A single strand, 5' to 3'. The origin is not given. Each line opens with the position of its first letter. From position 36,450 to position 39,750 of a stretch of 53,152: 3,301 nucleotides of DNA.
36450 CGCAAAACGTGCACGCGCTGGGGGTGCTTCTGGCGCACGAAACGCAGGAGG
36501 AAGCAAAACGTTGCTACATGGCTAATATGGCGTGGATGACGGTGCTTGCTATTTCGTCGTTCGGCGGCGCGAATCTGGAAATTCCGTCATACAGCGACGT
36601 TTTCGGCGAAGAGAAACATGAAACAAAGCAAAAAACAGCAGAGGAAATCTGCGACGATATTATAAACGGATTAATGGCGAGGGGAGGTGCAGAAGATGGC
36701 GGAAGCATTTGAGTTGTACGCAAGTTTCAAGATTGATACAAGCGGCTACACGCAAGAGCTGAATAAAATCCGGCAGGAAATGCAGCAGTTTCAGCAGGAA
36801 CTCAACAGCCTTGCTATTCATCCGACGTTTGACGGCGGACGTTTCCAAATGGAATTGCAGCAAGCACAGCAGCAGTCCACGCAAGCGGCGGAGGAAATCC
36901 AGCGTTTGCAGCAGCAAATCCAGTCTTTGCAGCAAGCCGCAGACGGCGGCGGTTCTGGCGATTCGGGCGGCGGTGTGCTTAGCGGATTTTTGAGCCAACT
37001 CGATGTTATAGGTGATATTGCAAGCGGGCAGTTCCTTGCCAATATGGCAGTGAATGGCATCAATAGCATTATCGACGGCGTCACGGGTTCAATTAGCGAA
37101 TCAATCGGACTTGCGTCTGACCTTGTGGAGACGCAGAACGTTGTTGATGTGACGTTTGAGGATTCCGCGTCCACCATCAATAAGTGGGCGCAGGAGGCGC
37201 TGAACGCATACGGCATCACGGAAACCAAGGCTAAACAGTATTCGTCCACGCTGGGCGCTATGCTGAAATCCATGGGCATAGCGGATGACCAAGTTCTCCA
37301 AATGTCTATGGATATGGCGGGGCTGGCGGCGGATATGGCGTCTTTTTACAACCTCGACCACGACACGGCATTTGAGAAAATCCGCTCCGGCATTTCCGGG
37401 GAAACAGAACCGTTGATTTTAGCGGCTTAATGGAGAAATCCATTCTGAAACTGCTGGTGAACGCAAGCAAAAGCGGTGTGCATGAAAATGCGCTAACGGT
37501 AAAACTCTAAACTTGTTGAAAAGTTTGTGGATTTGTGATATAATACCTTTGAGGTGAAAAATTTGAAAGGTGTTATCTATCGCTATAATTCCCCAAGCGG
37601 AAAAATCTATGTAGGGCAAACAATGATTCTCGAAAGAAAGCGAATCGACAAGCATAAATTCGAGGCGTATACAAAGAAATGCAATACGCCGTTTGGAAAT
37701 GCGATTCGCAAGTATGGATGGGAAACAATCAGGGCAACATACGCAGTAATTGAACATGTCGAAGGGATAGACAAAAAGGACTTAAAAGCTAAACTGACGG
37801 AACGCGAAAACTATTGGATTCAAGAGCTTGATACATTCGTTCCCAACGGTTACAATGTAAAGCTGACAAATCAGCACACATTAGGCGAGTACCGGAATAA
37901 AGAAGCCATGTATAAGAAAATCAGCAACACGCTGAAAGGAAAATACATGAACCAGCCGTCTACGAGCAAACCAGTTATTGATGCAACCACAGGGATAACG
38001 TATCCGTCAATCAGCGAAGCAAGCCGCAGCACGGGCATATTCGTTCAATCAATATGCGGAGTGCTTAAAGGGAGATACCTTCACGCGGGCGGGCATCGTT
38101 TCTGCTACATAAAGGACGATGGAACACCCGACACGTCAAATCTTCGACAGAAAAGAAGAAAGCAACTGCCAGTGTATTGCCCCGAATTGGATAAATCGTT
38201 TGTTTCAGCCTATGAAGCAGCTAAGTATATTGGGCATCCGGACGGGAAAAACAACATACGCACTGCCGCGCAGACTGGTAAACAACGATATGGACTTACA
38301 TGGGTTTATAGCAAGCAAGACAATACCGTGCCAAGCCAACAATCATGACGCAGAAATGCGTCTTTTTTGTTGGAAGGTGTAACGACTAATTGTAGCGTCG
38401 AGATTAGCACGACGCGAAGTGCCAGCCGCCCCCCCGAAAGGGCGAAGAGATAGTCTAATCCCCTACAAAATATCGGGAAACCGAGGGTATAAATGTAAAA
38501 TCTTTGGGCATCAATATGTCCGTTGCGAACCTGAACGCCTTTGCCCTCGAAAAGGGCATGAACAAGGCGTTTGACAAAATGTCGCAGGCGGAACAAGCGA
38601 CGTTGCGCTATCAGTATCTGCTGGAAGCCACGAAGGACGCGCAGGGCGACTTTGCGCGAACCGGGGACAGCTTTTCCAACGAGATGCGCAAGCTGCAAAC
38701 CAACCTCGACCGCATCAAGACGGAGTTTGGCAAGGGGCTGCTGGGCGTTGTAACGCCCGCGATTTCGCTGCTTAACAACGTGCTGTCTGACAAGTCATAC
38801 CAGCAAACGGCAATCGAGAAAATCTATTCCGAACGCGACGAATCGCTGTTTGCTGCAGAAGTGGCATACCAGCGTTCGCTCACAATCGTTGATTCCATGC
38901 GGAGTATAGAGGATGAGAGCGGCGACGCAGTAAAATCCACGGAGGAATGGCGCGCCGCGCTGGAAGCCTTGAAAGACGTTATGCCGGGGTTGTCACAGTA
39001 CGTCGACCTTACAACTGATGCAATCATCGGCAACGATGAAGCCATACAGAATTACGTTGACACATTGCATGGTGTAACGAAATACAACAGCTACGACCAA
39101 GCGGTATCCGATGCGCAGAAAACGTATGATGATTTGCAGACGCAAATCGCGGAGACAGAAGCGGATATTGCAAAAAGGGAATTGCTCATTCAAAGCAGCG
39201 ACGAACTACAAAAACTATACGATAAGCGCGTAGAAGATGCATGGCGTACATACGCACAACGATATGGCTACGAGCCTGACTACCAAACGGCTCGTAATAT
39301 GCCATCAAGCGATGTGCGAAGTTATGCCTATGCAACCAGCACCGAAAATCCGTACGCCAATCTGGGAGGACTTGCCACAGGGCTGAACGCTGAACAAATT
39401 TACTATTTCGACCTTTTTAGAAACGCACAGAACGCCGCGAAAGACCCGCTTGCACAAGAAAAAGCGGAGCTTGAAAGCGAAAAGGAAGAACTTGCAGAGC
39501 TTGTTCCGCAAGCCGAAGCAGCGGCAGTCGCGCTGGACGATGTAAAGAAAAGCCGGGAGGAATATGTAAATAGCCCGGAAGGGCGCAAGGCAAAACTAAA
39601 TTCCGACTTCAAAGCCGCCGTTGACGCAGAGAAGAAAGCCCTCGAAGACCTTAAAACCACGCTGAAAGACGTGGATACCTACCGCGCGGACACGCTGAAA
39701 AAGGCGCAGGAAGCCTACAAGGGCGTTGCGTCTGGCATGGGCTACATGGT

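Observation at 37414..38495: Tape measure gene interrupted by a 1082-nt group I intron carrying a GIY-YIG homing endonuclease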

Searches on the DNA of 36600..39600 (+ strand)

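Call 6: search_dna_similar(query=window:36600-39600:+, collection=phages, mode=distant, max_rows=30)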
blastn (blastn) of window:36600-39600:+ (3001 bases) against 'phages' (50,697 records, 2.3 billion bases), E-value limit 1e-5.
Records with a match: 211; places in all: 336; records where one place covers at least 80% of the query: 0.
Best place of each record, by identity: 90-95% 89; 80-90% 118; 60-80% 4.
By first word of the organism name: Staphylococcus 77; Enterococcus 45; Listeria 45; Bacillus 24; Lactobacillus 7; Clostridium 4; Brochothrix 4; Bacteriophage 1; phage 1; Aerococcus 1; and 2 more.
By host as written in the record: Listeria monocytogenes 34; Staphylococcus aureus 28; - 18; Enterococcus faecalis 13; Enterococcus sp. 5; Staphylococcus carnosus TM300 5; Bacillus subtilis 5; Clostridium_AP sp000509125 DA266 4; and 64 more.
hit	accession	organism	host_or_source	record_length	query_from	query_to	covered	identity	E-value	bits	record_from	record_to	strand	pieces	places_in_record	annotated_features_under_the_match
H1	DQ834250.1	Staphylococcus phage PH15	HER 414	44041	1717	1894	6%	70.0%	5e-10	74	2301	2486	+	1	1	putative large terminase subunit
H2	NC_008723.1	Staphylococcus phage PH15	Staphylococcus epidermidis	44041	1717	1894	6%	70.0%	5e-10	74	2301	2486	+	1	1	terminase large subunit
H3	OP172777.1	Clostridium phage CS266P3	Clostridium_AP sp000509125 DA266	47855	1792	1889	3%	79.0%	4e-11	78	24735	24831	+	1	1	none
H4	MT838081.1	Bacteriophage sp.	human fecal samples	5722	701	805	3%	73.3%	3e-7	64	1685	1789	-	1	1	record has no annotation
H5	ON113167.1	Enterococcus phage vB_OCPT_Carl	Enterococcus sp.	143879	1848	1917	2%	82.9%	5e-10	73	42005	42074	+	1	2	none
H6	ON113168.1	Enterococcus phage vB_OCPT_Car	Enterococcus sp.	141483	1848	1917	2%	82.9%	5e-10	73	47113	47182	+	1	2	none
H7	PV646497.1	Enterococcus phage CUB-FS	Enterococcus faecalis ATCC 51299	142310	1848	1917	2%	82.9%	5e-10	73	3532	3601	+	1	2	none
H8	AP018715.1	Enterococcus phage phiM1EF22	-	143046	1848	1917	2%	81.4%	2e-8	69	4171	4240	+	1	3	none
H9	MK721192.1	Enterococcus phage vB_EfaM_Ef2.3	Enterococcus faecalis strain AH2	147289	1848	1917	2%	81.4%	2e-8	69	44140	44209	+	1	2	none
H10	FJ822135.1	Lactobacillus phage Lb338-1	-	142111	1838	1898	2%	88.5%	1e-11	80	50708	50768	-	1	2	none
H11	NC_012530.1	Lactobacillus phage Lb338-1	-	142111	1838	1898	2%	88.5%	1e-11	80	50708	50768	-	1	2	none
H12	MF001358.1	Enterococcus phage EF1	Enterococcus faecalis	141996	1838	1896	2%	88.1%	2e-10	76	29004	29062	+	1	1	anaerobic NTP reductase large subunit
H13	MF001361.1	Enterococcus phage EF5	Enterococcus faecalis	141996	1838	1896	2%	88.1%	2e-10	76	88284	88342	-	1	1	anaerobic NTP reductase large subunit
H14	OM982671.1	Bacillus phage SBSphiJ4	Bacillus subtilis BEST7003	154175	1846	1906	2%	85.2%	7e-9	71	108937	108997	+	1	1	none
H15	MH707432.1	Bacillus phage BSP15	Bacillus subtilis KACC 17797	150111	1846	1906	2%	83.6%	8e-8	66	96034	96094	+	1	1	hypothetical protein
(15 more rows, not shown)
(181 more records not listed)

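Call 8: get_annotated_region(hit=H1, flank=2500)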
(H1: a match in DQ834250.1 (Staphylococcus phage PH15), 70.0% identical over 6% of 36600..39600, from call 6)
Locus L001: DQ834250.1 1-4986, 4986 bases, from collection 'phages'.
description: Staphylococcus phage PH15, complete genome.
organism: Staphylococcus phage PH15 (NCBI taxid 2913977)
taxonomy: Viruses; Duplodnaviria; Heunggongvirae; Uroviricota; Caudoviricetes; Rockefellervirus; Rockefellervirus PH15
host: HER 414; source: -; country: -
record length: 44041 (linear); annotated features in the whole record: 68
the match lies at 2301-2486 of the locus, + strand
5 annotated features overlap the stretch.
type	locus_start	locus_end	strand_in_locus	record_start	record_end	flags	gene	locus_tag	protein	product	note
CDS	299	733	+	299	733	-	-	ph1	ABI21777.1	putative small terminase subunit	-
CDS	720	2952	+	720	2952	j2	-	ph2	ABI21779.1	putative large terminase subunit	-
CDS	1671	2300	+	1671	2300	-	-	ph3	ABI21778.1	putative SegB homing endonuclease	-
CDS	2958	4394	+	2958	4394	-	-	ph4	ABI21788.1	putative phage portal protein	-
CDS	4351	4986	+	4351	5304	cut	-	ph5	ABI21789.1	putative phage head protein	-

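Call 9: get_annotated_region(hit=H3, flank=3000)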
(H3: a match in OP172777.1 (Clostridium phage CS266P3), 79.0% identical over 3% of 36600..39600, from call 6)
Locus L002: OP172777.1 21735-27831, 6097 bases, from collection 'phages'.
description: Clostridium phage CS266P3, complete genome.
organism: Clostridium phage CS266P3 (NCBI taxid 2968624)
taxonomy: Viruses; Duplodnaviria; Heunggongvirae; Uroviricota; Caudoviricetes
host: Clostridium_AP sp000509125 DA266; source: municipal sewage; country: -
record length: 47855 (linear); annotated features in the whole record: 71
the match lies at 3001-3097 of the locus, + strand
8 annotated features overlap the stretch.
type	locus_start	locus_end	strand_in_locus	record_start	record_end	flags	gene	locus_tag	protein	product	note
CDS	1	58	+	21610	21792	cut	-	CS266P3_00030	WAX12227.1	hypothetical protein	-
CDS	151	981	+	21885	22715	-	-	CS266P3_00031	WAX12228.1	hypothetical protein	-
CDS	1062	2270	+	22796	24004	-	-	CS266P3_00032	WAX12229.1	hypothetical protein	-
CDS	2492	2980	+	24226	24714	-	-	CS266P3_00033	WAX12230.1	DNA endonuclease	DNA endonuclease I-HmuI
CDS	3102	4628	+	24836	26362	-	-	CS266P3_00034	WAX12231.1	hypothetical protein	-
CDS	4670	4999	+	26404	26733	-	-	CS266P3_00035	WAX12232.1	hypothetical protein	-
CDS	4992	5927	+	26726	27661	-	-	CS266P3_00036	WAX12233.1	hypothetical protein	-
CDS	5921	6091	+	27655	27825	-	-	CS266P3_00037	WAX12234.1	hypothetical protein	-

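Call 10: get_annotated_region(hit=H12, flank=2500)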
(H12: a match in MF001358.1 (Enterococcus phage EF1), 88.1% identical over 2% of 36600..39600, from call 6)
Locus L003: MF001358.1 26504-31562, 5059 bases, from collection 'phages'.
description: Enterococcus phage EF1, partial genome.
organism: Enterococcus phage EF1 (NCBI taxid 2025813)
taxonomy: Viruses; Duplodnaviria; Heunggongvirae; Uroviricota; Caudoviricetes
host: Enterococcus faecalis; source: -; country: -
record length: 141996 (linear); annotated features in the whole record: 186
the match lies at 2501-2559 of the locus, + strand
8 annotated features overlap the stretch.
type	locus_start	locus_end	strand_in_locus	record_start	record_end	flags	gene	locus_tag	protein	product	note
CDS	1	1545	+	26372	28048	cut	-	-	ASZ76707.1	ribonucleotide reductase of class III (anaerobic), large subunit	-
CDS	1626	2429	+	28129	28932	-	-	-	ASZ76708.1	HNH homing endonuclease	HNH homing endonuclease # Phage intron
CDS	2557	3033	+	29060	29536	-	-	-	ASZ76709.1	anaerobic NTP reductase large subunit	-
CDS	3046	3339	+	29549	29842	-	-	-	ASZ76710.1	hypothetical protein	-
CDS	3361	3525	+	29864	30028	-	-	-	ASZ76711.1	hypothetical protein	-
CDS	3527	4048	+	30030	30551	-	-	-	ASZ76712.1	ribonucleotide reductase of class III (anaerobic), activating protein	-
CDS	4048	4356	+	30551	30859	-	-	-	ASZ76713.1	hypothetical protein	Phage protein (ACLAME 203)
CDS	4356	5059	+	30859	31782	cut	-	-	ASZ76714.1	thioredoxin reductase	-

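Call 11: search_rna_families(sources=[L001, L002, L003], threshold=evalue, max_evalue=1, show_alignments=3)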
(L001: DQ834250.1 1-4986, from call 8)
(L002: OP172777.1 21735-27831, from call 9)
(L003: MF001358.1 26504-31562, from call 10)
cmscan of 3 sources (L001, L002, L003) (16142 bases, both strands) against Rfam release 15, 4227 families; matches with E-value up to 1: 0.
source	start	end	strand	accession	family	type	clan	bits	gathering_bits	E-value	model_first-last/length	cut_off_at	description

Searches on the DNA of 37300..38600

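Call 4: search_rna_families(source=window, start=37300, end=38600, threshold=evalue, max_evalue=10, show_alignments=5)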
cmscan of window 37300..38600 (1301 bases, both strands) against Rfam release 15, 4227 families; matches with E-value up to 10: 1.
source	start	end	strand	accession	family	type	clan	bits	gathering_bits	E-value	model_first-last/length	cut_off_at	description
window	37382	37425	+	RF00065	snoR9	Gene; snRNA; snoRNA; CD-box;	CL00132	11.7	90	9.1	6-51/128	no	Small nucleolar RNA snoR9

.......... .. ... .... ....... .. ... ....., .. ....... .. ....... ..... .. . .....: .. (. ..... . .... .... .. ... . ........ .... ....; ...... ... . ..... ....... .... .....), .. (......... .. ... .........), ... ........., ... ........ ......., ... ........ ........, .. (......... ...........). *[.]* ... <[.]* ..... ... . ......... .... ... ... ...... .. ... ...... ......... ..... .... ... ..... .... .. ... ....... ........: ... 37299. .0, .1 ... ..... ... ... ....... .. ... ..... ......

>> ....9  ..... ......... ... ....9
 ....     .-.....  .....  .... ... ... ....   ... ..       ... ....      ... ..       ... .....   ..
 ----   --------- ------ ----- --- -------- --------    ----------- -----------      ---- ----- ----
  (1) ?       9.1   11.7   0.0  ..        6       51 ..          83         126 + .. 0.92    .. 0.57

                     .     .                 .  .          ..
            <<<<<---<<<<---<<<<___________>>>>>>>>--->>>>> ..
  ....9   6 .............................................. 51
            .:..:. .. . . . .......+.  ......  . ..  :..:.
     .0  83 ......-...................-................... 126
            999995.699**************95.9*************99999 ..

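Call 7: search_rna_families(source=window, start=38340, end=38510, threshold=evalue, max_evalue=10, show_alignments=5)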
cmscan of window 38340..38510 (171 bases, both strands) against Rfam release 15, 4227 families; matches with E-value up to 10: 3.
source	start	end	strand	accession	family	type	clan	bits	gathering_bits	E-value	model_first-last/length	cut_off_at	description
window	38340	38368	+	RF01394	isrK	Gene; sRNA;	-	14.2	50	0.45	51-77/77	5'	isrK Hfq binding RNA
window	38340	38367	+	RF01399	isrQ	Gene; sRNA;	-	13.6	50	1.5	135-162/162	5'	isrQ Hfq binding RNA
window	38402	38479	+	RF03149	RAGATH-12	Gene; sRNA;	-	12.1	75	4.1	1-78/78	no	RAGATH-12 RNA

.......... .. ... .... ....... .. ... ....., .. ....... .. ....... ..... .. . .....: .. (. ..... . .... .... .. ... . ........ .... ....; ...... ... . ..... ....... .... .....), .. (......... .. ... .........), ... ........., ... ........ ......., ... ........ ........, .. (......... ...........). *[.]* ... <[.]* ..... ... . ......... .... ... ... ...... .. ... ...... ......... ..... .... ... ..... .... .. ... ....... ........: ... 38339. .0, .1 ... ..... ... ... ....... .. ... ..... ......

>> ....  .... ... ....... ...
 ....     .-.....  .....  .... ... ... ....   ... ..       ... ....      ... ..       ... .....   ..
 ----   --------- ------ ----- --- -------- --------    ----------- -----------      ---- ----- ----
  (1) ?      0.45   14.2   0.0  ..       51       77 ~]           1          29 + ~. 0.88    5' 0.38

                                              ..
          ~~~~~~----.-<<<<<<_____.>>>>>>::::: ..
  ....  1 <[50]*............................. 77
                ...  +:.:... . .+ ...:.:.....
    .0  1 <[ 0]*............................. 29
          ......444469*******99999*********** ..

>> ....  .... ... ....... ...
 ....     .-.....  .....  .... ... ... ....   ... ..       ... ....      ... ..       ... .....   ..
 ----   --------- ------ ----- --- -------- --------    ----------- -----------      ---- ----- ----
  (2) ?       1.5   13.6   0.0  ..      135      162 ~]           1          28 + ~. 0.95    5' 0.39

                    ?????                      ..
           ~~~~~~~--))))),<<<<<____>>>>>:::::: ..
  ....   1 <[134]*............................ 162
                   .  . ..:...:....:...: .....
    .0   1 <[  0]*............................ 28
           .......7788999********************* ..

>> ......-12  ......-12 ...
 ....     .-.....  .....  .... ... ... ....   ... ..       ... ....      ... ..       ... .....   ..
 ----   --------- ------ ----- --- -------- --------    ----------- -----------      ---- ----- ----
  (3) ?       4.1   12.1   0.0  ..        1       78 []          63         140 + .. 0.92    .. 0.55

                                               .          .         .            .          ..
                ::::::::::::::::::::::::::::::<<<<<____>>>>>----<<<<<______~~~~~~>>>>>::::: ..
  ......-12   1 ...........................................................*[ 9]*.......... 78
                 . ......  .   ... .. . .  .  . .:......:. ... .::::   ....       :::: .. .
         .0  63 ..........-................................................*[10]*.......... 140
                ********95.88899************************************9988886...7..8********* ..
